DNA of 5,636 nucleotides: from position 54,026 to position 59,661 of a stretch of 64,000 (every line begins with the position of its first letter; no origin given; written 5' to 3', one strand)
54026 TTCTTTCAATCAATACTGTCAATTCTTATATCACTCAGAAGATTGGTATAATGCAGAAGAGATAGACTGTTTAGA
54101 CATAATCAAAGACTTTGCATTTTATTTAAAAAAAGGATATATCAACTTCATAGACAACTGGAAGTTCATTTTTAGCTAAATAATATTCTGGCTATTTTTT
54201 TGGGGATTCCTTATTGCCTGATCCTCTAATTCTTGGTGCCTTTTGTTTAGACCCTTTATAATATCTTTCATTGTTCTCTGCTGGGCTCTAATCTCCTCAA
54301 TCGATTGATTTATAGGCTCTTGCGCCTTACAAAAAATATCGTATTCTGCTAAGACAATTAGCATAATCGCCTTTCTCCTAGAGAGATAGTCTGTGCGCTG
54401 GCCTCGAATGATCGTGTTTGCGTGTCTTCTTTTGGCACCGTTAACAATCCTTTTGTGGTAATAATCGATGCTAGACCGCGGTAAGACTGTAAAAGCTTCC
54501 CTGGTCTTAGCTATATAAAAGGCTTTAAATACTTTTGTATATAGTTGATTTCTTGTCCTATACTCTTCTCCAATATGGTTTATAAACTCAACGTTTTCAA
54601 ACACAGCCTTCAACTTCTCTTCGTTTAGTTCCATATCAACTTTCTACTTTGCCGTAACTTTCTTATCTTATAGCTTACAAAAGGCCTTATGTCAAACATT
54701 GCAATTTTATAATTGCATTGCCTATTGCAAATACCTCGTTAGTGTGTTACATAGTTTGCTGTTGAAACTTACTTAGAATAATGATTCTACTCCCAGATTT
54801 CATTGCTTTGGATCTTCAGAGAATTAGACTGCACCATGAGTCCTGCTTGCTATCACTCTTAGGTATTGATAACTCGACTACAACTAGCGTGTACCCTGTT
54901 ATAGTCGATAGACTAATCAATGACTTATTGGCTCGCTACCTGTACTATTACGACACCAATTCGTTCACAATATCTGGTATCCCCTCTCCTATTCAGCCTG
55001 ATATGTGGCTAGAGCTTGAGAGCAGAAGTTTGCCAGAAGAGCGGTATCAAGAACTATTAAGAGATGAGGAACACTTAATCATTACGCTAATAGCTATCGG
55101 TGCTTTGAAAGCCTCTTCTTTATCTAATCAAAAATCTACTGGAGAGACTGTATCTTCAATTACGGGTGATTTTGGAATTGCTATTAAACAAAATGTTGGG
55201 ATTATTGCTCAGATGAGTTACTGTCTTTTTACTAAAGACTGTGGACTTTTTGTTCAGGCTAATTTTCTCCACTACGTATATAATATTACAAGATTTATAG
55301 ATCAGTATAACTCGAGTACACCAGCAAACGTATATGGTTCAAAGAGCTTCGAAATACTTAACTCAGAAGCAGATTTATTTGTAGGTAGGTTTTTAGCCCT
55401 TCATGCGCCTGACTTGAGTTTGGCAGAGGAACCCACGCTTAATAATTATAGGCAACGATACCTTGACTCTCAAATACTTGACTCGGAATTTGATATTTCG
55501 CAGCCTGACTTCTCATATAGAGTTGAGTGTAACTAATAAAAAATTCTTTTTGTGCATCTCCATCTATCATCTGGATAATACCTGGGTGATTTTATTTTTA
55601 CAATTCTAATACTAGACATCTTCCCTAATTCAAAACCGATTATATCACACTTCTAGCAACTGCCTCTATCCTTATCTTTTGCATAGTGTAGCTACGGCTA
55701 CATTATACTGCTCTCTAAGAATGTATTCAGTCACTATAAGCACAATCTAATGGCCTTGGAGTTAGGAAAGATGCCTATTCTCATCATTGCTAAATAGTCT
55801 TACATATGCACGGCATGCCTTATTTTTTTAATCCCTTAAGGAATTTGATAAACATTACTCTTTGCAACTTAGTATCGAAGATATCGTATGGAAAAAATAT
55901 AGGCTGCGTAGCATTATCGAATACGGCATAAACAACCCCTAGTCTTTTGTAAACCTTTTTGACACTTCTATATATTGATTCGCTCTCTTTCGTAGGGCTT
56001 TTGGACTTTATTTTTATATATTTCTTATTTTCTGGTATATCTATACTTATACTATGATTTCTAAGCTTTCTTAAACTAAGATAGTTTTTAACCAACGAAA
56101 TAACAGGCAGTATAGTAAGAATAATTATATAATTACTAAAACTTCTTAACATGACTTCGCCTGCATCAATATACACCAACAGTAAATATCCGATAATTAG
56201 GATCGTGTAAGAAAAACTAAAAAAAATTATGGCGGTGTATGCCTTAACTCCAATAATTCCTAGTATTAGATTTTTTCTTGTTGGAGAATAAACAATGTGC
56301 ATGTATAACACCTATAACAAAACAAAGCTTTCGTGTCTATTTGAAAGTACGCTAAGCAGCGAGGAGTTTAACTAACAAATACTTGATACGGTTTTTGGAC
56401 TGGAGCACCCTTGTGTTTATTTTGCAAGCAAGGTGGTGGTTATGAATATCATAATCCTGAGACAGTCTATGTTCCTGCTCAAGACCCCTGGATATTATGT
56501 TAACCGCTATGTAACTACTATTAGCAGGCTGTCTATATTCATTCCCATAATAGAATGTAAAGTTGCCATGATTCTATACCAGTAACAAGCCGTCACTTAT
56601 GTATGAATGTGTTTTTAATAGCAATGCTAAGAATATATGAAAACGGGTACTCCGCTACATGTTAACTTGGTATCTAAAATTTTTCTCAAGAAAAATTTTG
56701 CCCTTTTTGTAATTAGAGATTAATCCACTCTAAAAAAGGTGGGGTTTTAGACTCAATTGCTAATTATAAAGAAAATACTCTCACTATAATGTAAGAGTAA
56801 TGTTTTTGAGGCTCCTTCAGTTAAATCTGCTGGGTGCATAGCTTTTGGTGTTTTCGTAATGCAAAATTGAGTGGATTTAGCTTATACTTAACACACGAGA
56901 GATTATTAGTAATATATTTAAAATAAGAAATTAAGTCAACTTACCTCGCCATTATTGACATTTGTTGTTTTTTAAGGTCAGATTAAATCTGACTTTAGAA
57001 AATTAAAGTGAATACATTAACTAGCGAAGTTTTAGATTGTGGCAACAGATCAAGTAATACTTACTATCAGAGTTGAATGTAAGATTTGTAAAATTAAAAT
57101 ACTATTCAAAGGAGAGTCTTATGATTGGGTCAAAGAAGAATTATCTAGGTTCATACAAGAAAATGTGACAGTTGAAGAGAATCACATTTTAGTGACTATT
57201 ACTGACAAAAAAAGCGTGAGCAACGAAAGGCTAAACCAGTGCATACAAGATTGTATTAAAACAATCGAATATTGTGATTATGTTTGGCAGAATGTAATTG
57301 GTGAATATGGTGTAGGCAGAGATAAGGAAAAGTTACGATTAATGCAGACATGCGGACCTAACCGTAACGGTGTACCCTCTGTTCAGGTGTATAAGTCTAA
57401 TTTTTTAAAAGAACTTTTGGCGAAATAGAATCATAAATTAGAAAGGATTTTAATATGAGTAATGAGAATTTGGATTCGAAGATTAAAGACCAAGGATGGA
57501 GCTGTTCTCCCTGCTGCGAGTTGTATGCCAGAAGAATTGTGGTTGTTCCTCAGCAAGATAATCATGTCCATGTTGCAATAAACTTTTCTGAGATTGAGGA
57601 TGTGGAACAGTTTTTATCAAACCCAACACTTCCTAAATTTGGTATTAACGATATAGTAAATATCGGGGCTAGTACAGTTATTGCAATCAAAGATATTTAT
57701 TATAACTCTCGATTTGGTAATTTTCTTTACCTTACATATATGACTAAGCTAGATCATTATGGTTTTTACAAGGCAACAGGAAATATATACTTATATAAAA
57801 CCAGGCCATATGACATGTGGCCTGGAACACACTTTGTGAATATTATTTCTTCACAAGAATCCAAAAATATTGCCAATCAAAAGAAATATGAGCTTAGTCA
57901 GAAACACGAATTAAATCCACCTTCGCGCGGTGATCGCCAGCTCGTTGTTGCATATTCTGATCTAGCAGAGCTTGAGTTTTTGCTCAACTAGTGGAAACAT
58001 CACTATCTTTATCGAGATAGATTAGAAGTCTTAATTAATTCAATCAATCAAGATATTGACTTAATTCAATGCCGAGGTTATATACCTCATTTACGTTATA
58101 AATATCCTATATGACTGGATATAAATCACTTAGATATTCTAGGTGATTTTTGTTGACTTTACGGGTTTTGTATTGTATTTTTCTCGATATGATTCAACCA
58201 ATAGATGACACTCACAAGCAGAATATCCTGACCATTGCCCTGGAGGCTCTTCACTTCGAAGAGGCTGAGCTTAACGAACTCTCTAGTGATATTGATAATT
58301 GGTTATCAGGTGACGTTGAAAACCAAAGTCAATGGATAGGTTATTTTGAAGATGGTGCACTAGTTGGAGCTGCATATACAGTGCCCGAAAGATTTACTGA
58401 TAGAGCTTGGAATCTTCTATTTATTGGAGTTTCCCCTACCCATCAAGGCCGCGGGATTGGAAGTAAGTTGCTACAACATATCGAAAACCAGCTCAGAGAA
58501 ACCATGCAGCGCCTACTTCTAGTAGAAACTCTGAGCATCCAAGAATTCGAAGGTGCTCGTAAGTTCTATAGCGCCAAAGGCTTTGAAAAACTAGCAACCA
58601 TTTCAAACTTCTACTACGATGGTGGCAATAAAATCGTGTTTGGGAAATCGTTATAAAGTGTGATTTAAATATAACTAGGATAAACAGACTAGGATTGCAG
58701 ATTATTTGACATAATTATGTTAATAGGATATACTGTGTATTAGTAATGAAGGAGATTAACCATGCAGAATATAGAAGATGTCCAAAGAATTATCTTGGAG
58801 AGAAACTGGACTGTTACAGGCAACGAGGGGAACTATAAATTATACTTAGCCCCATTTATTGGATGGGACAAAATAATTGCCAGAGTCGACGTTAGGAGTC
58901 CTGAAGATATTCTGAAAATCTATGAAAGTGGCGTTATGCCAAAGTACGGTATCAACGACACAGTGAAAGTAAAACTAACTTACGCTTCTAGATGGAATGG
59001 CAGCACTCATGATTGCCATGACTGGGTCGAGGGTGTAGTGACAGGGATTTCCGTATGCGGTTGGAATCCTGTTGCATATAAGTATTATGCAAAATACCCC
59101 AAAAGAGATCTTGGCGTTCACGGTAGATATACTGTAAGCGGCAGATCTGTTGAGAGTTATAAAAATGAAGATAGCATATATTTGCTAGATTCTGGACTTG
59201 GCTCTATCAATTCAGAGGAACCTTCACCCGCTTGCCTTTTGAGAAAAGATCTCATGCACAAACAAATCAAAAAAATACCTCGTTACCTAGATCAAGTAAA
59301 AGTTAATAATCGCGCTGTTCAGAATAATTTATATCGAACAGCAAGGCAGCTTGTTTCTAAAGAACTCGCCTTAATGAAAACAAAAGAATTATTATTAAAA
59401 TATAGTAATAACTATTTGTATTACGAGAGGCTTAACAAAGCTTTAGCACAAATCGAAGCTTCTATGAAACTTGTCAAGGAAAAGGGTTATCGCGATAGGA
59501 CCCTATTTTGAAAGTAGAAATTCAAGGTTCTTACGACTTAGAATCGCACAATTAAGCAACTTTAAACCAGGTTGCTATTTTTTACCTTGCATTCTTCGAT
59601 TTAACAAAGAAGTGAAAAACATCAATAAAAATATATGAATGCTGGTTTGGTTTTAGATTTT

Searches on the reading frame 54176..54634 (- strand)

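Call 19: search_protein_families(library=pfam, proteins=[window:54176-54634:-], max_evalue=0.001)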
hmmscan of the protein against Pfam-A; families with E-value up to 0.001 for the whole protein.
window:54176-54634:- (152 aa): 0 families

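Call 96: search_protein_families(library=pfam, proteins=[window:54176-54634:-], max_evalue=1)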
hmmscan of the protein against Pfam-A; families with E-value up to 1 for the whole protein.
window:54176-54634:- (152 aa): 3 families
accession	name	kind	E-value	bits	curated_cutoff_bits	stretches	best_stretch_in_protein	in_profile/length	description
PF08360.16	TetR_C_5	-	0.049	14.3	21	1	92-133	23-63/131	QacR-like protein, C-terminal region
PF12269.13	CpG_bind_C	-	0.074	13.2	26.3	1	102-139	21-58/236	CpG binding protein C-terminal domain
PF02996.22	Prefoldin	-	0.099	13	23.2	1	103-141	77-115/120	Prefoldin subunit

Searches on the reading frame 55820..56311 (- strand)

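Call 19: search_protein_families(library=pfam, proteins=[window:55820-56311:-], max_evalue=0.001)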
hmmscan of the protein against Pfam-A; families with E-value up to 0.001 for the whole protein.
window:55820-56311:- (163 aa): 0 families

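Call 96: search_protein_families(library=pfam, proteins=[window:55820-56311:-], max_evalue=1)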
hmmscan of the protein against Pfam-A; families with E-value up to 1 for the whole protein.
window:55820-56311:- (163 aa): 1 family
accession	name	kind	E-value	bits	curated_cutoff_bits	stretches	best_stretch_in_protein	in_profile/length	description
PF11911.13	DUF3429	-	0.15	12.8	39.1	1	12-74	72-140/144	Protein of unknown function (DUF3429)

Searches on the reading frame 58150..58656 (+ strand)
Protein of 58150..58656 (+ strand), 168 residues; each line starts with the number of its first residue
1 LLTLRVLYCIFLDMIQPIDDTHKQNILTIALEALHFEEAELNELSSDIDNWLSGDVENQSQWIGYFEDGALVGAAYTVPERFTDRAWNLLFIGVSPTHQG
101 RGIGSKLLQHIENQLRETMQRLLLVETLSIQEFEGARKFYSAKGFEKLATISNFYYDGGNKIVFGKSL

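Call 20: search_protein_families(library=pfam, proteins=[window:58150-58656:+], max_evalue=0.001)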
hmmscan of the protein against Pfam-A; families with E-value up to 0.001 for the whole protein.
window:58150-58656:+ (168 aa): 6 families
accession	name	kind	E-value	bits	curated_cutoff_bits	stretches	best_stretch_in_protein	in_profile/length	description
PF00583.31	Acetyltransf_1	-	1.9e-12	47.9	20.7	1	41-145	17-116/116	Acetyltransferase (GNAT) family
PF13508.13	Acetyltransf_7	-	5.1e-12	46.5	27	1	63-147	6-84/84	Acetyltransferase (GNAT) domain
PF13673.13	Acetyltransf_10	-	1.5e-08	35.1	23.6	1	55-148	25-110/128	Acetyltransferase (GNAT) domain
PF13420.13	Acetyltransf_4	-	5.9e-06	26.8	24.3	1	50-162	39-151/155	Acetyltransferase (GNAT) domain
PF13527.13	Acetyltransf_9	-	1.6e-05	25.3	25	1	18-146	5-125/127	Acetyltransferase (GNAT) domain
PF08445.16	FR47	-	0.00024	21.5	22.1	1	88-148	23-80/86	FR47-like protein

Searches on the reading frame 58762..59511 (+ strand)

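Call 20: search_protein_families(library=pfam, proteins=[window:58762-59511:+], max_evalue=0.001)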
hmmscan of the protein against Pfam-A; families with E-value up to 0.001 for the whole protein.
window:58762-59511:+ (249 aa): 0 families

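Call 95: search_protein_families(library=pfam, proteins=[window:58762-59511:+], max_evalue=1)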
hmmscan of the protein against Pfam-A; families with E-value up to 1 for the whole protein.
window:58762-59511:+ (249 aa): 1 family
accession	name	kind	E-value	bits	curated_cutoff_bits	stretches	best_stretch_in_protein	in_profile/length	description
PF16088.10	BORCS7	-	0.16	12.6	27.3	1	186-239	44-94/103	BLOC-1-related complex sub-unit 7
